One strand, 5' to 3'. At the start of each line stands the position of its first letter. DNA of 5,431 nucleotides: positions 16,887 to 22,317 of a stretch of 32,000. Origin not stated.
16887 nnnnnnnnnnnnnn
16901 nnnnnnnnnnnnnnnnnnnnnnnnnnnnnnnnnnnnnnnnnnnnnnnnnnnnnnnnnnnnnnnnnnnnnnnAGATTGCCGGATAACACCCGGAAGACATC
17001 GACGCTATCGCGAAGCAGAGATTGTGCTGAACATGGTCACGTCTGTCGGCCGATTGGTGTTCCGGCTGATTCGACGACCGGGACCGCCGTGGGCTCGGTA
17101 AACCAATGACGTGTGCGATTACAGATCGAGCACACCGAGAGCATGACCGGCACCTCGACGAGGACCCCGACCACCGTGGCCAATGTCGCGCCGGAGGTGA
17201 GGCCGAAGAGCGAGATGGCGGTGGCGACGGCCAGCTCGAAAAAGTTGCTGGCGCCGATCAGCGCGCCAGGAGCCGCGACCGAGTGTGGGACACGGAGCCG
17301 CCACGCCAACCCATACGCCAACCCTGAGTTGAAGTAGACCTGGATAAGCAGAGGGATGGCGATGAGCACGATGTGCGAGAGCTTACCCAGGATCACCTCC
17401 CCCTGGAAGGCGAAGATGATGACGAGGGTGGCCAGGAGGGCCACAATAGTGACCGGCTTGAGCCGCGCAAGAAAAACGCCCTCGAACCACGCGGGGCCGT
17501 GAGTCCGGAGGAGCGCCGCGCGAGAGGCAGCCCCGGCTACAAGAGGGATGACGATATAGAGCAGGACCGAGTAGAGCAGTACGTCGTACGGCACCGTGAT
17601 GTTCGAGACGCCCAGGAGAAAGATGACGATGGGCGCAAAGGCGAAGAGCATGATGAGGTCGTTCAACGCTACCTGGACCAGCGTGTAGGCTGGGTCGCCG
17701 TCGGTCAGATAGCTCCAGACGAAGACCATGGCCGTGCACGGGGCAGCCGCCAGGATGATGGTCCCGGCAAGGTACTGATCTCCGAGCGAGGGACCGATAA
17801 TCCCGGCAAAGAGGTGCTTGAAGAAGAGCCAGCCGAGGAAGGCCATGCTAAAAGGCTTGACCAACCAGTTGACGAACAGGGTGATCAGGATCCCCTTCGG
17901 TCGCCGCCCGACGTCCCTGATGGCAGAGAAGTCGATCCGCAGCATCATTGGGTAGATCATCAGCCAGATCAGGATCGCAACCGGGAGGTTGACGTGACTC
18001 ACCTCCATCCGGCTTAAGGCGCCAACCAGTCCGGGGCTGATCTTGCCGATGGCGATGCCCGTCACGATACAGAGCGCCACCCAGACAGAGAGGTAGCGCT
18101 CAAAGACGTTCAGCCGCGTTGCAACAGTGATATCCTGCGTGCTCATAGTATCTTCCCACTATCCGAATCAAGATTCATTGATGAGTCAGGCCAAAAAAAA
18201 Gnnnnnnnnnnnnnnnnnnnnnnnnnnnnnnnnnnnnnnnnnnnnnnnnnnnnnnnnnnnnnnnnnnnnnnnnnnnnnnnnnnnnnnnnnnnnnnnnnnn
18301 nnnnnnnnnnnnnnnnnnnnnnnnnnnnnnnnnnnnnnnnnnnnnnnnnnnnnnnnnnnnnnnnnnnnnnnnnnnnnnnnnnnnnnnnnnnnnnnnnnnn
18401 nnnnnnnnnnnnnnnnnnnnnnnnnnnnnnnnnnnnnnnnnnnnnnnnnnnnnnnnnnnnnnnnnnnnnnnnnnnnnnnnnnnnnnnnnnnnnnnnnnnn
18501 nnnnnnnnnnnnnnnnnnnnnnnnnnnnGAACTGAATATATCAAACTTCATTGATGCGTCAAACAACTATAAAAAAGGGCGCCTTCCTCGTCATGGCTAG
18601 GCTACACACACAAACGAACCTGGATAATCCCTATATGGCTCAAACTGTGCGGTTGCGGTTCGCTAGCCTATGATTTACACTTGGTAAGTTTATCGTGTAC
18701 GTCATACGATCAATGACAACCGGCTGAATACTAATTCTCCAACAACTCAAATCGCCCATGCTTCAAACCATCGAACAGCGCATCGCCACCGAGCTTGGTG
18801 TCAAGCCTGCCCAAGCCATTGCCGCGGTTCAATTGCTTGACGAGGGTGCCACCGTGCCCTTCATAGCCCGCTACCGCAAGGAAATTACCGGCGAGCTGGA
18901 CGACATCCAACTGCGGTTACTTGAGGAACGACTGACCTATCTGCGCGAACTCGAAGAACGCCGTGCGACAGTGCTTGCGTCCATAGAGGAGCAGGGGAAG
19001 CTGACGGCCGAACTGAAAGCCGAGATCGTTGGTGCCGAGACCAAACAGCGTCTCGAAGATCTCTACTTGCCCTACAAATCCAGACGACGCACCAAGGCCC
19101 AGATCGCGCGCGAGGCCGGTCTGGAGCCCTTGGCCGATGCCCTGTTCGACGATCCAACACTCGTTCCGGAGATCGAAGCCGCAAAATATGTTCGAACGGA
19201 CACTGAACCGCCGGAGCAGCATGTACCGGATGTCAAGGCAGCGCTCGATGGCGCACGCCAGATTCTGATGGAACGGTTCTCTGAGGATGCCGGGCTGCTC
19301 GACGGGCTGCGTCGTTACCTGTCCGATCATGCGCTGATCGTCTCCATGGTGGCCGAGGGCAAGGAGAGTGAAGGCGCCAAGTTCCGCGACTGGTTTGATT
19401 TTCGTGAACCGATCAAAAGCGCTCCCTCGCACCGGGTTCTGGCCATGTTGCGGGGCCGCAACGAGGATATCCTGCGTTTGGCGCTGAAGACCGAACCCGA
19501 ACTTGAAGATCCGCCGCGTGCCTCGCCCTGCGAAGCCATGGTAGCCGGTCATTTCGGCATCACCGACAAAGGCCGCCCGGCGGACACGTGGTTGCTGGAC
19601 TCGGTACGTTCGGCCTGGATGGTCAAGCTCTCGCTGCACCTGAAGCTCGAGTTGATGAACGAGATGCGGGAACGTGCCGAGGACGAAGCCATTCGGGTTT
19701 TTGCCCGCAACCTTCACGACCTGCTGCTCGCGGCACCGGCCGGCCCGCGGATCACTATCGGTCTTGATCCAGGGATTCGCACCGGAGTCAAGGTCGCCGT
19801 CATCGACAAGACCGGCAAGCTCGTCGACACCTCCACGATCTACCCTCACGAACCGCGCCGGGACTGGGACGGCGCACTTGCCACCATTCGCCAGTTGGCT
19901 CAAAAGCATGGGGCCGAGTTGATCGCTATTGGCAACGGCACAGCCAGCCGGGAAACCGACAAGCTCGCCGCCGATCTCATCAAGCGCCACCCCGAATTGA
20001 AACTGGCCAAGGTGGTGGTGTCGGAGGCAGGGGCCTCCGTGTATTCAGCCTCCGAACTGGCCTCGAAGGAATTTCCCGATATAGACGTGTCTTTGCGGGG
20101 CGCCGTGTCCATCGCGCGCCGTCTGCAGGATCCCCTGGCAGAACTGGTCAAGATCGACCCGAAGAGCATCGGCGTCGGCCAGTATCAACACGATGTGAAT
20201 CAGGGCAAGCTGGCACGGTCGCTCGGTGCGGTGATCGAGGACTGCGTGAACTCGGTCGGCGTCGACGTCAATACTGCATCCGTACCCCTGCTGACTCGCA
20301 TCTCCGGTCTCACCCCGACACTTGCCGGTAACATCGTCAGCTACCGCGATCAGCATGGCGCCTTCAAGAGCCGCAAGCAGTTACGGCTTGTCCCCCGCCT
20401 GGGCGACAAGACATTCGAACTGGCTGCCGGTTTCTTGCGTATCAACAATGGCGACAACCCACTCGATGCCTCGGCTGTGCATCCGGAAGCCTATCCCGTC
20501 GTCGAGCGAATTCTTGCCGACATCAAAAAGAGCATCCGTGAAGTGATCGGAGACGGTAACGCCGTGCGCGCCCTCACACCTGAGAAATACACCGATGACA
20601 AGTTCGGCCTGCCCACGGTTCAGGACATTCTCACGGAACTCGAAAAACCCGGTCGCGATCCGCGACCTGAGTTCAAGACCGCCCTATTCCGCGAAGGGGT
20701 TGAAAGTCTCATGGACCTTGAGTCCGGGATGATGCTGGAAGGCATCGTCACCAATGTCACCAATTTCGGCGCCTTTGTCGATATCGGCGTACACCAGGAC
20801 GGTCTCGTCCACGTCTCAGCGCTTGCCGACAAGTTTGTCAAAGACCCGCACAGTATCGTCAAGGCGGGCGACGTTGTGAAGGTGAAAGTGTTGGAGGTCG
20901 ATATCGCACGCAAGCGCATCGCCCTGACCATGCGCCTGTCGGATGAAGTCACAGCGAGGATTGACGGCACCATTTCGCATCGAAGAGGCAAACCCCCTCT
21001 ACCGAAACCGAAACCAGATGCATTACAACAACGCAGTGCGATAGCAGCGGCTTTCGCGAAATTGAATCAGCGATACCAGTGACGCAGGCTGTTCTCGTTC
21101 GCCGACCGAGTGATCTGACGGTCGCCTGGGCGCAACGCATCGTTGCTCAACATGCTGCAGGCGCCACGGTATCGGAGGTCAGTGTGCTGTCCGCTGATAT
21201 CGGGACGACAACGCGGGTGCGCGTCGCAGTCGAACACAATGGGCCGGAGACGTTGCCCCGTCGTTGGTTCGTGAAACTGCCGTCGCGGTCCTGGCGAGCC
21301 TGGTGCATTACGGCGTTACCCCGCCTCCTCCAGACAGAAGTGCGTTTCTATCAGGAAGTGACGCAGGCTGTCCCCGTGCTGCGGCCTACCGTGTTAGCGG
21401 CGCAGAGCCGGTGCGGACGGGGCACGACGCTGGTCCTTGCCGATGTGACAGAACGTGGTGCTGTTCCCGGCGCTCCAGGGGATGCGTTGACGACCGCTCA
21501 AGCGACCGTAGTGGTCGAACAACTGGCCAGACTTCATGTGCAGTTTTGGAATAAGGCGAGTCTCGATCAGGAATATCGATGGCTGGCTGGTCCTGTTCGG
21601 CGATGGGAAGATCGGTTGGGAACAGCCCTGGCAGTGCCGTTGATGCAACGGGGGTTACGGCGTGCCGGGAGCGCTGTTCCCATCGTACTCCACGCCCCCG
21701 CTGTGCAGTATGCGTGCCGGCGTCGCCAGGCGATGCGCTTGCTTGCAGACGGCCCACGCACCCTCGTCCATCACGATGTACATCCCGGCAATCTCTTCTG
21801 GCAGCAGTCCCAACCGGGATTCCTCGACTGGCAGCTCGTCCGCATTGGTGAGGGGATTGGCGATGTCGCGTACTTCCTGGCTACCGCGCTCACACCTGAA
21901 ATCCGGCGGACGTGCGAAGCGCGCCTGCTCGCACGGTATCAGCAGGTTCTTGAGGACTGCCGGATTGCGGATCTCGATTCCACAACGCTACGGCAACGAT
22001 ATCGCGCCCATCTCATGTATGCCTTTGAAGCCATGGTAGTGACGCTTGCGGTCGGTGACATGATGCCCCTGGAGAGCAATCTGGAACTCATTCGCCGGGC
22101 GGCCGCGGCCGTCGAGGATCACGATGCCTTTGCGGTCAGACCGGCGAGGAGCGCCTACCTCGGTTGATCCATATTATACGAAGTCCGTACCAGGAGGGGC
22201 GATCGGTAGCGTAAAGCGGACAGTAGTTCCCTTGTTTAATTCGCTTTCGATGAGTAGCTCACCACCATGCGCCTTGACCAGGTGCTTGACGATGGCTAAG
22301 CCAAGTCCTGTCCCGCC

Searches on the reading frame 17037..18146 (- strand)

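Call 10: search_protein_families(library=pfam, proteins=[window:17037-18146:-], max_evalue=0.0001)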
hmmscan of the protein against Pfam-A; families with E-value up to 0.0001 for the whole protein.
window:17037-18146:- (369 aa): 1 family
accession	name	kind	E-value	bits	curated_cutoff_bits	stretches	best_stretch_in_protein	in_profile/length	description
PF01758.21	SBF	-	8.2e-39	133.7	24.3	1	57-254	1-190/191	Sodium Bile acid symporter family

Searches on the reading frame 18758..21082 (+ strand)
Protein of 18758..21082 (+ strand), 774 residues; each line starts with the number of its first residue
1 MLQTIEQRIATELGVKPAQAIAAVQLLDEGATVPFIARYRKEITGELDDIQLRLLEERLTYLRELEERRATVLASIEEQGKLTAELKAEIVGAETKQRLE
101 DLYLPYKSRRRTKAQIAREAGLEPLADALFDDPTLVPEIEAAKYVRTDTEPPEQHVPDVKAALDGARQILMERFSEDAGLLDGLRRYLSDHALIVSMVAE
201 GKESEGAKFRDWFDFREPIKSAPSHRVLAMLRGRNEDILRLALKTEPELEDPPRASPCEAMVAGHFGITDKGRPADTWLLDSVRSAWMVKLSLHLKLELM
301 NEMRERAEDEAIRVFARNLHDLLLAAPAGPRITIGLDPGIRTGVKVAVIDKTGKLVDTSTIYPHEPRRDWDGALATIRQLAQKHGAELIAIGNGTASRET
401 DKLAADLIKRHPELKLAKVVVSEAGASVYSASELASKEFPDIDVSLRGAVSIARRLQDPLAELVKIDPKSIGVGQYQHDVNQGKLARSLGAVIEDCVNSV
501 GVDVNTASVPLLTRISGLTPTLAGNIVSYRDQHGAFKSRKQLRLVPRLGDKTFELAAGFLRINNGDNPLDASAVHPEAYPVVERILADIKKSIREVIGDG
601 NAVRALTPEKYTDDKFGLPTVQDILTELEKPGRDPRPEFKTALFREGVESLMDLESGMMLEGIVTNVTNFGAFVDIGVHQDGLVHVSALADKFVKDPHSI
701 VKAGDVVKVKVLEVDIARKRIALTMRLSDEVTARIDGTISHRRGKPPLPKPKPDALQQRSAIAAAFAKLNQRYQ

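Call 10: search_protein_families(library=pfam, proteins=[window:18758-21082:+], max_evalue=0.0001)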
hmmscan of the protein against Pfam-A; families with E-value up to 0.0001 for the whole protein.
window:18758-21082:+ (774 aa): 9 families
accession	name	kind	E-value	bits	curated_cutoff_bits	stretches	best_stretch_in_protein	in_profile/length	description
PF22706.1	Tex_central_region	-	5e-70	235.6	27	1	132-315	1-178/178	Tex central region-like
PF16921.10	Tex_YqgF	-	8.9e-54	181.7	27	1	332-457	2-126/126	Tex protein YqgF-like domain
PF09371.15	Tex_N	-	3.9e-30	103.8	32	1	4-77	2-75/75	Tex-like protein N-terminal domain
PF12836.13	HHH_3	-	3.4e-27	94.8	27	1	497-561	1-65/65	Helix-hairpin-helix motif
PF17674.7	HHH_9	-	5.6e-25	88.4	23.1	1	567-636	1-70/70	HHH domain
PF00575.29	S1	-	1.9e-20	73.4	22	1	654-726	2-74/74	S1 RNA binding domain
PF14639.11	YqgF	-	1e-06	29.1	35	1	344-464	21-147/150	Holliday-junction resolvase-like of SPT6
PF23459.1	S1_RRP5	-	1.8e-05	25.6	27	1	654-719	1-66/72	RRP5 S1 domain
PF14635.12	HHH_7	-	4.4e-05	24.2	27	1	470-562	5-103/104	Helix-hairpin-helix motif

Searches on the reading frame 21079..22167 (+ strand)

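Call 10: search_protein_families(library=pfam, proteins=[window:21079-22167:+], max_evalue=0.0001)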
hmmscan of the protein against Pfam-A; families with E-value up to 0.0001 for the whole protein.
window:21079-22167:+ (362 aa): 3 families
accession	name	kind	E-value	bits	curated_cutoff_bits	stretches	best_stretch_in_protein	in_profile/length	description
PF01636.29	APH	-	8e-13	49.1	23.2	1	61-292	21-234/239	Phosphotransferase enzyme family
PF02958.26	EcKL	-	3.7e-10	40.1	22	1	216-294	204-288/294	Ecdysteroid kinase-like family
PF07914.17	DUF1679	-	2.1e-06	27.3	24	1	228-309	269-360/414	Uncharacterized oxidoreductase dhs-27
